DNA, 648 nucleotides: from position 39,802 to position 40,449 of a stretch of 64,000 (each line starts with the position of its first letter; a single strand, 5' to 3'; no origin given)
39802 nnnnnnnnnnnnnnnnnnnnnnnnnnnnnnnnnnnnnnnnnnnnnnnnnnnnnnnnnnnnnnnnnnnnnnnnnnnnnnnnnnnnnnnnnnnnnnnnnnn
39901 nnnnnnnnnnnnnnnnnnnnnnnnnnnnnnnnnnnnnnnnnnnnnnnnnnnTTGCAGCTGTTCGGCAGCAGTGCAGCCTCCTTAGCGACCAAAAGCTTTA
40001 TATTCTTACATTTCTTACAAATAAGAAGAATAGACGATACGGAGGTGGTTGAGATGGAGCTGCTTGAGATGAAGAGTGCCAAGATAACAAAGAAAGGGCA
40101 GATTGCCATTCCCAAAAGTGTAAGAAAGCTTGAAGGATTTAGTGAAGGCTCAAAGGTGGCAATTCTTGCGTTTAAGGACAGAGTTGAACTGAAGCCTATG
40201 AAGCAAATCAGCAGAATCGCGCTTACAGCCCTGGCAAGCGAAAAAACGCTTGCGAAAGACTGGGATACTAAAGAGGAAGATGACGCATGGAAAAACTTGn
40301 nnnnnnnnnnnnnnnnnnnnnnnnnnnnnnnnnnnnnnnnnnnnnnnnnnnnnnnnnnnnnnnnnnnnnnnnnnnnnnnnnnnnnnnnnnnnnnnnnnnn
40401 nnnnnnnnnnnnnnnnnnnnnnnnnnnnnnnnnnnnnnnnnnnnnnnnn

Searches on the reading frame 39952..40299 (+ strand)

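Call 71: search_protein_families(library=pfam, alignment_id=A4, max_evalue=0.001)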
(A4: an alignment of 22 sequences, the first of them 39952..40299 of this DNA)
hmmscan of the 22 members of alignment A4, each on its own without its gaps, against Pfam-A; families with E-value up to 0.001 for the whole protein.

A. member 1, window:39952-40299:+ (116 aa): 1 family
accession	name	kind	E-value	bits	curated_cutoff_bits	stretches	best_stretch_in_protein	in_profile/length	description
PF04014.23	MazE_antitoxin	-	2.5e-07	31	24.7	1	44-85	3-45/48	Antidote-toxin recognition MazE, bacterial antitoxin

B. families by the number of members that match (of 22 scanned): 72 families (the first 25 are shown)
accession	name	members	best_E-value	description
PF04055.27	Radical_SAM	2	2.8e-15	Radical SAM superfamily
PF01850.27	PIN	2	8.5e-12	PIN domain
PF04014.23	MazE_antitoxin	2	2.5e-07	Antidote-toxin recognition MazE, bacterial antitoxin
PF01921.24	tRNA-synt_1f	1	3.6e-94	tRNA synthetases class I (K)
PF00448.28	SRP54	1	2.4e-68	SRP54-type protein, GTPase domain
PF04011.17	LemA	1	3.9e-62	LemA family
PF00817.25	IMS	1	4.5e-47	impB/mucB/samB family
PF01256.23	Carb_kinase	1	6.3e-47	NAD(P)H-hydrate dehydratase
PF00483.29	NTP_transferase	1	9e-44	Nucleotidyl transferase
PF00515.34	TPR_1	1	2.9e-35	Tetratricopeptide repeat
PF07719.23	TPR_2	1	1e-34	Tetratricopeptide repeat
PF13181.12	TPR_8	1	2.3e-33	Tetratricopeptide repeat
PF01435.24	Peptidase_M48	1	8.2e-32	Peptidase family M48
PF02878.22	PGM_PMM_I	1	3.1e-31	Phosphoglucomutase/phosphomannomutase, alpha/beta/alpha domain I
PF13431.12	TPR_17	1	3.1e-31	Tetratricopeptide repeat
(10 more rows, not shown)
